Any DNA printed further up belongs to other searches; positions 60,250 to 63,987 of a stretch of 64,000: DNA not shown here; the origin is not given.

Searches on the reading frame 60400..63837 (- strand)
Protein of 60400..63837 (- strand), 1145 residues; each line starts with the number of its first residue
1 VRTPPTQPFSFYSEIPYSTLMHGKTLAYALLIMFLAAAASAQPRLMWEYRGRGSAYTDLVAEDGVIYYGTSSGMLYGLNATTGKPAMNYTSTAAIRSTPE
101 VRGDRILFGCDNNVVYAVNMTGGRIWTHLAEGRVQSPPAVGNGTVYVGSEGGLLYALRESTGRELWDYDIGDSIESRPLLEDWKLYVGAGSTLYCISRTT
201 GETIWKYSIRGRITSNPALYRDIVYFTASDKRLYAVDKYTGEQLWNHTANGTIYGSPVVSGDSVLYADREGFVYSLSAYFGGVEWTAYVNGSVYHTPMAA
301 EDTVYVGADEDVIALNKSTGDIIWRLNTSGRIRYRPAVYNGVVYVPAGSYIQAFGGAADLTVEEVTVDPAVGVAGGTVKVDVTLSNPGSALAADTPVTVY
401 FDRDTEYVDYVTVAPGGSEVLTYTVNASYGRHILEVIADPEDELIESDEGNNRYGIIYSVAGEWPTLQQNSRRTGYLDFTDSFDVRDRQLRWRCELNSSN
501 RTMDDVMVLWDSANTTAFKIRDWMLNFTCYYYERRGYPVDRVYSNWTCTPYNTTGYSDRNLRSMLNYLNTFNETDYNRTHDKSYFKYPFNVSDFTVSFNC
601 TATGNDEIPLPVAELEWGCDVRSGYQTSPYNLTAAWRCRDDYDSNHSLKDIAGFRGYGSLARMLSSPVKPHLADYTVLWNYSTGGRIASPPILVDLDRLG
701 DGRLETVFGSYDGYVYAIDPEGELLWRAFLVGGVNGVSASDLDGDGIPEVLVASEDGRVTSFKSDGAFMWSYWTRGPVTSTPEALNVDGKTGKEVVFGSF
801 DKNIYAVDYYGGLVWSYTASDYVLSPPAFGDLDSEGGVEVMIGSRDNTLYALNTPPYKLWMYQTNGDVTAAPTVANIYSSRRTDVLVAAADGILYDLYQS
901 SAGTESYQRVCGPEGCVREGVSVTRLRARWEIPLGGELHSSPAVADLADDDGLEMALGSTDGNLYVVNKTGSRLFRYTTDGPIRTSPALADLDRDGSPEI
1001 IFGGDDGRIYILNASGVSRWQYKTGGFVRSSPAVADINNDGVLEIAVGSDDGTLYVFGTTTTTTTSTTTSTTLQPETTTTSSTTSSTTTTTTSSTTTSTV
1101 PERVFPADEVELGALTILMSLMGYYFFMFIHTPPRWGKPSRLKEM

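Call 3: search_protein_families(library=pfam, proteins=[window:60400-63837:-], max_evalue=0.1)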
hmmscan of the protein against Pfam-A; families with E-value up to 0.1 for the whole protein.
window:60400-63837:- (1145 aa): 16 families
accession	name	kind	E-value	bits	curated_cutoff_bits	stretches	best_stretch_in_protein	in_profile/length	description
PF13570.13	Beta-prop_ACSF4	-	6.2e-89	299.1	133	5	121-340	38-265/329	Beta-alanine-activating enzyme, beta-propeller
PF13360.13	PQQ_2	-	1.5e-52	179.1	27.6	5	60-170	30-146/233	Outer membrane protein assembly factor BamB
PF25292.1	Beta-prop_CGLA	-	1.8e-34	120.1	26.8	4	708-822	4-117/316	Lambda-carrageenase beta-propeller domain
PF01011.28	PQQ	-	1.8e-14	53.8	26.7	2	213-251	49-87/595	Glucose/ethanol/alcohol dehydrogenase, beta-propeller domain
PF13517.12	FG-GAP_3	-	9e-13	49.1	26.9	5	991-1047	1-61/61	FG-GAP-like repeat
PF07705.17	CARDB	-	9.5e-12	45.5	22.7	1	358-454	2-99/101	CARDB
PF23743.1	Beta-prop_BBS7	-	4e-11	43.2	27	1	956-1077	144-269/299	BBS7 beta-propeller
PF01839.29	FG-GAP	-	5.5e-11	42.5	22.1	3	1030-1057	3-37/37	FG-GAP repeat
PF14783.12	BBS2_Mid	-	1.3e-08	35.4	27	0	1033-1071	3-41/108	Ciliary BBSome complex subunit 2, middle region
PF25293.1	Beta-prop_EMC1_N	-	1.4e-08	35.1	34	2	289-325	20-56/219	EMC1 N-terminal beta-propeller domain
PF15907.11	Itfg2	-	1.5e-05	24.9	27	0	693-721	254-282/330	Integrin-alpha FG-GAP repeat-containing protein 2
PF23727.1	Beta-prop_FAM234A_B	-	0.0017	17.4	26.4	0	228-251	97-120/467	FAM234A/B beta-propeller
PF14517.12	Tachylectin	-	0.0051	17.1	29.8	0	57-136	133-211/230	Tachylectin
PF05506.17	PLipase_C_C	-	0.014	16.8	24.4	1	368-438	8-69/80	Bacterial phospholipase C, C-terminal domain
PF23411.1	Beta-prop_Vps41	-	0.019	14.7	33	0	1000-1067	29-92/332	Vps42 beta-propeller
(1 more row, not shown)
